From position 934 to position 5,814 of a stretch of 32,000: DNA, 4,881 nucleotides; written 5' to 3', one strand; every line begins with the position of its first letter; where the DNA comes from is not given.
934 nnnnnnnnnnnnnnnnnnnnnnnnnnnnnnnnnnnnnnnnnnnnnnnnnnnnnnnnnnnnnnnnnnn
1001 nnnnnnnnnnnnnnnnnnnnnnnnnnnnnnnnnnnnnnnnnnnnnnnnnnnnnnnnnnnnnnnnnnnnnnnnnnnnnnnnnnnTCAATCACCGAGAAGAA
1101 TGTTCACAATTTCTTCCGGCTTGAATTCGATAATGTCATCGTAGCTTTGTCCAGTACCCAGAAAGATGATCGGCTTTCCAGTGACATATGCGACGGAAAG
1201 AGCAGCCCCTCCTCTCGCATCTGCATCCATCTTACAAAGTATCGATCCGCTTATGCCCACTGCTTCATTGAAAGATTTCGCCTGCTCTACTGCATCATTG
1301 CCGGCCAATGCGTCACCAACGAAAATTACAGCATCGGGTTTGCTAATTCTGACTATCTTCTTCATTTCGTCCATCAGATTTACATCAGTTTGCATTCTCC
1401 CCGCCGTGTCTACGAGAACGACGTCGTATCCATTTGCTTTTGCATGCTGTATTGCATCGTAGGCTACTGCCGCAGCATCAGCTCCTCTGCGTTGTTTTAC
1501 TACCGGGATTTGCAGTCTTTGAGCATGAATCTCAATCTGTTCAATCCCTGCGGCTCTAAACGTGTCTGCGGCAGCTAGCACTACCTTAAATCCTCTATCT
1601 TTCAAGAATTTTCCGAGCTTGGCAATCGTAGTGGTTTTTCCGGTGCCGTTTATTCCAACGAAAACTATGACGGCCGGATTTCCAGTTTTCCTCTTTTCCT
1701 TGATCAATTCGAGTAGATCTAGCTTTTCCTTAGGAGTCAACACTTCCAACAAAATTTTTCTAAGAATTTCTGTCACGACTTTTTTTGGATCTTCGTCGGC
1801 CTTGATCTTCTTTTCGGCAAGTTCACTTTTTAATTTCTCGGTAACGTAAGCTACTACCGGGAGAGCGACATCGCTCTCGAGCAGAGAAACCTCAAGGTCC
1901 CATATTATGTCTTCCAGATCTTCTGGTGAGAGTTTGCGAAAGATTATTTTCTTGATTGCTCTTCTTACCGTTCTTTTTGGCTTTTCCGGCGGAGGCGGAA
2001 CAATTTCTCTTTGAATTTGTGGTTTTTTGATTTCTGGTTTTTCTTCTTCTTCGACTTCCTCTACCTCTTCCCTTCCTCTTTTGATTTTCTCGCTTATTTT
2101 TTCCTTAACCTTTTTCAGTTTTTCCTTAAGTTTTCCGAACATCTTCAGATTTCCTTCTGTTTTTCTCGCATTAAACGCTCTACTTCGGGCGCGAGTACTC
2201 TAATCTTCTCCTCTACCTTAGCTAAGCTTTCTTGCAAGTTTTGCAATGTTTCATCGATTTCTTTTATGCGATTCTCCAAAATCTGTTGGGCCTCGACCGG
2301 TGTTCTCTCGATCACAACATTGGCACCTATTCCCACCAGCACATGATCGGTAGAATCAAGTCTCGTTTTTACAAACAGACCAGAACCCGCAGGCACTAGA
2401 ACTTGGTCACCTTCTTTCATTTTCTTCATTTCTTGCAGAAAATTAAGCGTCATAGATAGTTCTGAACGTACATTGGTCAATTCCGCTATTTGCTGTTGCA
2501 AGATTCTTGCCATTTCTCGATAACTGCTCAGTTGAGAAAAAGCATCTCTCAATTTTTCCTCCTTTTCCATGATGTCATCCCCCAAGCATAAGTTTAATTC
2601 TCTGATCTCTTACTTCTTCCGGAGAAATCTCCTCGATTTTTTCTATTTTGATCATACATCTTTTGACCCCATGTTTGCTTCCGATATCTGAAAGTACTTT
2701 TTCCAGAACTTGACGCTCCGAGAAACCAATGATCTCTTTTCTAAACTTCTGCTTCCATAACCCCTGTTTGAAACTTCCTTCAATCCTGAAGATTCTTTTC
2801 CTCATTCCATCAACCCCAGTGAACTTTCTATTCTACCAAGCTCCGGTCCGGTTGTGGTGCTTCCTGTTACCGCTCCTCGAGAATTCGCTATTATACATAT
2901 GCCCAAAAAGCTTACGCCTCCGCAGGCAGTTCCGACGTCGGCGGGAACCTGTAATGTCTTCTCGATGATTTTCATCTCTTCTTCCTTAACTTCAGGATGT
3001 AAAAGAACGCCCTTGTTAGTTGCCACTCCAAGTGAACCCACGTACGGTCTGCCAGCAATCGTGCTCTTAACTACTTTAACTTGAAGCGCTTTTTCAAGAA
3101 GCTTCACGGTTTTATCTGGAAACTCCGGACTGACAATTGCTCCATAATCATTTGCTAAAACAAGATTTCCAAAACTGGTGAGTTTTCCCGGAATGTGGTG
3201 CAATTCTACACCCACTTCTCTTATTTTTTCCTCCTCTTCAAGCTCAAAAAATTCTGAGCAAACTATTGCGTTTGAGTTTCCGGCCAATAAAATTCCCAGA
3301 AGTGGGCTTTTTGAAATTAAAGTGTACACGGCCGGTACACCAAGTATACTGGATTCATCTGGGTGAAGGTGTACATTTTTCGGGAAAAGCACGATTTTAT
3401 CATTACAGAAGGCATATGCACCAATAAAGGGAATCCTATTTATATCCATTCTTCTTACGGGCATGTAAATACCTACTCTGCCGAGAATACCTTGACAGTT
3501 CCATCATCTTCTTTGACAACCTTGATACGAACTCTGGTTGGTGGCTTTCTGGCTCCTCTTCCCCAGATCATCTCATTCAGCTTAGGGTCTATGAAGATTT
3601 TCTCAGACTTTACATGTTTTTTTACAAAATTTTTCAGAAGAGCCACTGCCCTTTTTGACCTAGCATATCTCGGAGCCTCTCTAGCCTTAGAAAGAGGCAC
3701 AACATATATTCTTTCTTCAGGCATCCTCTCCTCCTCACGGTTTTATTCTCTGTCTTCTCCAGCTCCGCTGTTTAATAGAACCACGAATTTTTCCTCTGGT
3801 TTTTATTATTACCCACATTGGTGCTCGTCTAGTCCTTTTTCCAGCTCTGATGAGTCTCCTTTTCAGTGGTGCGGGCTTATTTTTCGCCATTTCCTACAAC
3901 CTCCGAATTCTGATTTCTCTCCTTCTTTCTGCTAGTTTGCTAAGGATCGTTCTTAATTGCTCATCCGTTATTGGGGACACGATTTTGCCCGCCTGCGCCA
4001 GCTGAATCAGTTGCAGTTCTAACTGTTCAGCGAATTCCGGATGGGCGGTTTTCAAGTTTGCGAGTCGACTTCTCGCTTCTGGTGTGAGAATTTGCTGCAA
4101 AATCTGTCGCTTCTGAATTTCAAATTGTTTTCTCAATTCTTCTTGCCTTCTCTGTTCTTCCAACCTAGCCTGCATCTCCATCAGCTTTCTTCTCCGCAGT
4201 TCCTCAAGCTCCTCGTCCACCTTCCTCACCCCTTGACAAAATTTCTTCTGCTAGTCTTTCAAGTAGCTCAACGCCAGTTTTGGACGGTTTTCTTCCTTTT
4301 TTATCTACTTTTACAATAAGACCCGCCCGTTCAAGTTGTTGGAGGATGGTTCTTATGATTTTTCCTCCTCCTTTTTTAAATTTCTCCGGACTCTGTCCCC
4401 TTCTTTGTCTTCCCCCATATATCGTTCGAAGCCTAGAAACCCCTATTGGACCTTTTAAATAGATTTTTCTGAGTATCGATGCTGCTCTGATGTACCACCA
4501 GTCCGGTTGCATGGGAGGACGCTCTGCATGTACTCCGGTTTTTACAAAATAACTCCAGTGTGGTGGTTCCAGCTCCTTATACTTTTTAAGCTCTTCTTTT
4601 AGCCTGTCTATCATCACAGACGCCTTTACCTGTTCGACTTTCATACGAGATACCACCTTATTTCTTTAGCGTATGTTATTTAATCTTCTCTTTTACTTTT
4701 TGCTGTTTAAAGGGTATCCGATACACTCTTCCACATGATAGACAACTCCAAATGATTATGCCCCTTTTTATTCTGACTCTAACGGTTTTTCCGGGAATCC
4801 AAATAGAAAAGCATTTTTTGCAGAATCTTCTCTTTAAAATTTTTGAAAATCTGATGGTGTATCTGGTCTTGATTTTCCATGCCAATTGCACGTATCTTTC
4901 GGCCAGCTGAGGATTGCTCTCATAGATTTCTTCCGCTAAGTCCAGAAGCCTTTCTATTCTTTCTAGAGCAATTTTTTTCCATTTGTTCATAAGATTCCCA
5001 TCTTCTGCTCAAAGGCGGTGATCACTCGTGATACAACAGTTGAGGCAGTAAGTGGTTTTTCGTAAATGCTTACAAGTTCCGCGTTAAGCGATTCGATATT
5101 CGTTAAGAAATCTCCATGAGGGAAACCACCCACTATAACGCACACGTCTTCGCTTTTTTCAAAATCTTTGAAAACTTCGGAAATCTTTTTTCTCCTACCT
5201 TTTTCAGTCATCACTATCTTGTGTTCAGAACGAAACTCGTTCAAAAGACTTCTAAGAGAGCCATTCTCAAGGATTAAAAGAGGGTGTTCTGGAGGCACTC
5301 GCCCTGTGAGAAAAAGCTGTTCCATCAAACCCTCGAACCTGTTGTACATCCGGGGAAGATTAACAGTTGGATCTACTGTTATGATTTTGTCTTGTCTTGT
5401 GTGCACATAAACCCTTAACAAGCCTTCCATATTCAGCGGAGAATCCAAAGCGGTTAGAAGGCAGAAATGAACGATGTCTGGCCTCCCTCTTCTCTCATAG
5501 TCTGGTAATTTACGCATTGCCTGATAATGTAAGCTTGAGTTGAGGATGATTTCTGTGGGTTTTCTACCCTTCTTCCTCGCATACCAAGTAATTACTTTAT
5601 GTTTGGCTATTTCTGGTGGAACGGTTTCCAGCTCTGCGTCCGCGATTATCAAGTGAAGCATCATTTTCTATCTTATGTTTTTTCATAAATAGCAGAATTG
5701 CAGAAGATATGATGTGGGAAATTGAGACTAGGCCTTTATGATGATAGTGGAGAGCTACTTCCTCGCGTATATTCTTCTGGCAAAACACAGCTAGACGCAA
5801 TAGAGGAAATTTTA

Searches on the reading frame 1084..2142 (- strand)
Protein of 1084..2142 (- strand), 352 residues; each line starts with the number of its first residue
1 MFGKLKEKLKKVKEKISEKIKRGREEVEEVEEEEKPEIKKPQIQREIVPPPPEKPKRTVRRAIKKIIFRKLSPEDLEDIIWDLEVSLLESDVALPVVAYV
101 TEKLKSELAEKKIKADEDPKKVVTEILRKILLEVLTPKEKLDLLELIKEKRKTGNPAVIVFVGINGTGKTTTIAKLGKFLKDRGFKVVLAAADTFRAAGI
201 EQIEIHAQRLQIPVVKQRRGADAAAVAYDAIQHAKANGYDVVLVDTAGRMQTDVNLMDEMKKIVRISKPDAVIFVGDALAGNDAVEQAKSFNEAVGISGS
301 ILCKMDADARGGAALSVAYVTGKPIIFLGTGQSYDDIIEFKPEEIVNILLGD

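Call 68: find_encoding_contigs(protein=window:1084-2142:-, flank=10000, max_places=2)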
Protein window:1084-2142:- (352 aa): 23 contigs read that carry it; 2 places shown.
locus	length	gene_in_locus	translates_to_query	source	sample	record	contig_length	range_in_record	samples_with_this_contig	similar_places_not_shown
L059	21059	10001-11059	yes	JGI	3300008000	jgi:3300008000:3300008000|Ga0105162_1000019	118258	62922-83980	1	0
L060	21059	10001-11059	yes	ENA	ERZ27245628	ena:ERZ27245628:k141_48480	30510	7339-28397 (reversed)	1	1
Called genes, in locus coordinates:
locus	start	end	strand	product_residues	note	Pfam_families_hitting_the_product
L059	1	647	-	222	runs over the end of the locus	PF03483:B3_4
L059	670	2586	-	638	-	-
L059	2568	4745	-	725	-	PF00437:T2SSE (weak)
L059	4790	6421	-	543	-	PF00270:DEAD (faint), PF13307:Helicase_C_2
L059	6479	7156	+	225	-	PF03587:EMG1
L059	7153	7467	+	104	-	PF04032:Rpr2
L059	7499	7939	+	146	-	PF01090:Ribosomal_S19e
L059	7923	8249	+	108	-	PF01984:dsDNA_bind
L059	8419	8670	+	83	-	PF01198:Ribosomal_L31e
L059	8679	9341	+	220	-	PF01912:eIF-6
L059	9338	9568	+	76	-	PF01775:Ribosomal_L18A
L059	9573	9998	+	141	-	PF02996:Prefoldin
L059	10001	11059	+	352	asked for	PF02881:SRP54_N, PF03308:MeaB, PF06414:Zeta_toxin (weak), PF13245:AAA_19 (weak), PF13401:AAA_22 (weak), PF13604:AAA_30, PF00448:SRP54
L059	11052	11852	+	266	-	PF01887:SAM_HAT_N, PF20257:SAM_HAT_C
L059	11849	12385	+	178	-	PF01467:CTP_transf_like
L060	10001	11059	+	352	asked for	PF02881:SRP54_N, PF03308:MeaB, PF06414:Zeta_toxin (weak), PF13245:AAA_19 (weak), PF13401:AAA_22 (weak), PF13604:AAA_30, PF00448:SRP54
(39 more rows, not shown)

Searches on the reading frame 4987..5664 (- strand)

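Call 4: search_protein_families(library=pfam, proteins=[window:4987-5664:-], max_evalue=0.01)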
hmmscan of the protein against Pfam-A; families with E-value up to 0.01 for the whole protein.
window:4987-5664:- (225 aa): 1 family
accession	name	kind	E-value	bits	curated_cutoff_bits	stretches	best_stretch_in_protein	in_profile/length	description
PF03587.19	EMG1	-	1.4e-64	217.7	28.2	1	5-219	1-197/197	EMG1/NEP1 methyltransferase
